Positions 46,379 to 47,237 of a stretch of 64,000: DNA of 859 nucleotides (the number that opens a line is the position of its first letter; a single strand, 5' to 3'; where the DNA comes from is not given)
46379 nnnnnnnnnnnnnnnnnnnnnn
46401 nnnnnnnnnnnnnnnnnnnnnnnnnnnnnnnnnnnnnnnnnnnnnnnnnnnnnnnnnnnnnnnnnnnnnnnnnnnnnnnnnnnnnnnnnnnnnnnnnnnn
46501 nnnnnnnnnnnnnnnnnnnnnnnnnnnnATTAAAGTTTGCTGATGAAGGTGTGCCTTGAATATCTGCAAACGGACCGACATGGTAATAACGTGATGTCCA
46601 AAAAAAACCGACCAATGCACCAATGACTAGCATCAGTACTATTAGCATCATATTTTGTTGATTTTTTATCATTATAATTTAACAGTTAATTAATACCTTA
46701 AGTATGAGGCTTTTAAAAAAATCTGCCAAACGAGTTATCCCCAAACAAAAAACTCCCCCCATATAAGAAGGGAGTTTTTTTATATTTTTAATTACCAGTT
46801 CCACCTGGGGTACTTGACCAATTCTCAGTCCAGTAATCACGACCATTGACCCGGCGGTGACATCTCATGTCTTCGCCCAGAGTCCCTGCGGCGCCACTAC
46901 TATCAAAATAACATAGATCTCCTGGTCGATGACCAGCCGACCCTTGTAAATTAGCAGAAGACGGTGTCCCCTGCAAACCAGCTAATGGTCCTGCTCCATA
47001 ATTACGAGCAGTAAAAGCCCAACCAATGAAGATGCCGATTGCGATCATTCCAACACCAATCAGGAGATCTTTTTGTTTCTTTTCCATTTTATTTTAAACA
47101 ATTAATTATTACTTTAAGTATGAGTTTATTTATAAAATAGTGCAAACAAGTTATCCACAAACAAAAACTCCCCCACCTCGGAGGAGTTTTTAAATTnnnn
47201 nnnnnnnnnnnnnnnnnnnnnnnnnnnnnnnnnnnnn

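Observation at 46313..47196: Tandemly duplicated small signal-anchored proteins with a conserved N-terminal module and divergent Cys-containing C-termini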

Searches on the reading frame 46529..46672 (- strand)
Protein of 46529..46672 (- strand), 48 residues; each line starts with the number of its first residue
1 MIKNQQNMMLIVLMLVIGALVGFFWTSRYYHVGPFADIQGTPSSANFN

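Call 35: find_homologous_proteins(query=A4, max_evalue=0.01)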
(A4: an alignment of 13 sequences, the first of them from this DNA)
Query A4 (13 sequences) (48 aa, profile of the alignment): 1 proteins with E <= 0.01 among 3629 candidates.
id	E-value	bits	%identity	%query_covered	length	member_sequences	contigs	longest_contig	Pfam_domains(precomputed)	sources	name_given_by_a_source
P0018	5.7e-13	66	46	73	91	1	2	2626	-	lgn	-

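Call 85: find_encoding_contigs(protein=P0018, flank=6000, max_places=4)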
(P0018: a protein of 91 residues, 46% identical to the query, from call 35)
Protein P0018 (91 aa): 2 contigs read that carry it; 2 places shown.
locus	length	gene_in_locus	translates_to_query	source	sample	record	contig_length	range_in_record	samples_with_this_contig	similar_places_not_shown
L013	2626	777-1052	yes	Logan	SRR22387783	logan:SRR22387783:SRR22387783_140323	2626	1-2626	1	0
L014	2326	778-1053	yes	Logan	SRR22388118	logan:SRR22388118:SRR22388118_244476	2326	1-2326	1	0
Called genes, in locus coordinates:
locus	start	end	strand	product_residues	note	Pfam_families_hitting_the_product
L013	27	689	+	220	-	PF00571:CBS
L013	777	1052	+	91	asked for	-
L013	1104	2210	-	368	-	PF13173:AAA_14, PF13635:DUF4143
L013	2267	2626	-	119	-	?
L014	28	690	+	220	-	PF00571:CBS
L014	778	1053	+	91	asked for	-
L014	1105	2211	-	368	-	PF13173:AAA_14, PF13635:DUF4143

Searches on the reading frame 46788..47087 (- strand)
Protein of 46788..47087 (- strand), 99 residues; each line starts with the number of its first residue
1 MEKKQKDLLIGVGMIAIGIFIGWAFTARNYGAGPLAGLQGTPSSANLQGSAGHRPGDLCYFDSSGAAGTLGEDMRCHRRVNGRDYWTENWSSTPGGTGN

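Call 7: search_protein_families(library=pfam, proteins=[window:46788-47087:-], max_evalue=1)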
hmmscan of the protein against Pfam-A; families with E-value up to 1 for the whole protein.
window:46788-47087:- (99 aa): 1 family
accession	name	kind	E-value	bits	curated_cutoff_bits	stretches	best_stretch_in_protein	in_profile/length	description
PF05038.18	Cytochrom_B558a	-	0.11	12.5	25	1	10-60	21-72/184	Cytochrome Cytochrome b558 alpha-subunit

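Call 12: find_homologous_proteins(query=window:46788-47087:-, max_evalue=0.01)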
Query window:46788-47087:- (99 aa): 1 proteins with E <= 0.01 among 4 candidates.
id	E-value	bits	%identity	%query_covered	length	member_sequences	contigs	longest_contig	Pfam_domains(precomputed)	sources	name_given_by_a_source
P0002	1.9e-62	226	100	100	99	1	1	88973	-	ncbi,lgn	-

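Call 75: search_dna_similar(query=window:46788-47087:-, collection=phages, mode=protein, max_evalue=1, max_rows=10)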
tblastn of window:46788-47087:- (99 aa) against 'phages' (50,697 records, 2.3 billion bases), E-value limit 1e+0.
No match.

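Call 104: predict_structure(alignment_id=A9)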
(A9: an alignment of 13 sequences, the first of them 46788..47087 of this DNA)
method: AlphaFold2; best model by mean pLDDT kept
length: 99 residues; sequences in the alignment: 13
mean_pLDDT: 61.9   pTM: 0.35
mean pLDDT of the five models: 61.9, 61.1, 59.9, 58.6, 57.2
residues with pLDDT >= 90: 13; 70-90: 19; 50-70: 28; < 50: 39
segments of 3 or more residues with pLDDT < 50: 47-57, 64-73, 81-83, 90-99
pLDDT, mean of each block of 10 residues (from residue 1): 86 94 82 69 55 48 47 50 49 39
secondary structure, 60 per line:
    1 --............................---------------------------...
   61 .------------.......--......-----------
elements in order: H3-30 E58-61 E74-80 E83-88

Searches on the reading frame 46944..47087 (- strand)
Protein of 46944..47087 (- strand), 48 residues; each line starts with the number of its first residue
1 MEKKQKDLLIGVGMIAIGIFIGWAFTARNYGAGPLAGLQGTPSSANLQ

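Call 44: find_related_loci(query=A6, collection=metagenome_contigs, flank=4000)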
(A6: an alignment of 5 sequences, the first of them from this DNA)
Query A6 (48 aa) in metagenome_contigs; peptide patterns used: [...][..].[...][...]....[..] (x = any residue, [..] = any of these).
73 stretches matched a pattern, but none encodes a relative of the query by tblastn (E <= 1e-3).

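Call 74: find_related_loci(query=A6, collection=viral_contigs, flank=4000)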
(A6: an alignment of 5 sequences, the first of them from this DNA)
Query A6 (48 aa) in viral_contigs; peptide patterns used: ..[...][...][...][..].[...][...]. (x = any residue, [..] = any of these).
4 stretches matched a pattern, but none encodes a relative of the query by tblastn (E <= 1e-3).

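Call 79: search_solved_structures(query=A5, max_evalue=10)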
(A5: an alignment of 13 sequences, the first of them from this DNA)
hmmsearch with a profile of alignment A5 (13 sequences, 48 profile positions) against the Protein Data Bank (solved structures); distinct sequences matched with E-value up to 10: 10.
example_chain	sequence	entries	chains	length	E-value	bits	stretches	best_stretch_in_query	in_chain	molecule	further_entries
7bgi_6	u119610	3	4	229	0.097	15.8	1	19-39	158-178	Chlorophyll a-b binding protein, chloroplastic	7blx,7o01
7d0j_6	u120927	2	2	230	0.098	15.8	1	19-39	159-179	Chlorophyll a-b binding protein, chloroplastic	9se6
6jo5_6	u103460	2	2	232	0.099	15.7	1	19-39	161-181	Chlorophyll a-b binding protein, chloroplastic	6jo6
7dz7_6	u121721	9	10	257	0.11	15.6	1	19-39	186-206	Chlorophyll a-b binding protein, chloroplastic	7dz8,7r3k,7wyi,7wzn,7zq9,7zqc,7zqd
6ijj_6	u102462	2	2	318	0.15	15.2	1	19-39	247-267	Lhca6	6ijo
8cmo_6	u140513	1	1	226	0.4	13.8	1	19-39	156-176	Light-harvesting protein of photosystem I Lhca6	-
9vfj_1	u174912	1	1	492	0.42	13.7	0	20-40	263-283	LHCI-1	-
7qco_M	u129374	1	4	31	0.68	13.1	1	1-30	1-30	Photosystem I reaction center subunit XII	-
9kqp_5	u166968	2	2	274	0.74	13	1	19-39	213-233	Chlorophyll a-b binding protein, chloroplastic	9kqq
6lo8_A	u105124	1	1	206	3.1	10.9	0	6-31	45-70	Mitochondrial import inner membrane translocase subunit TIM22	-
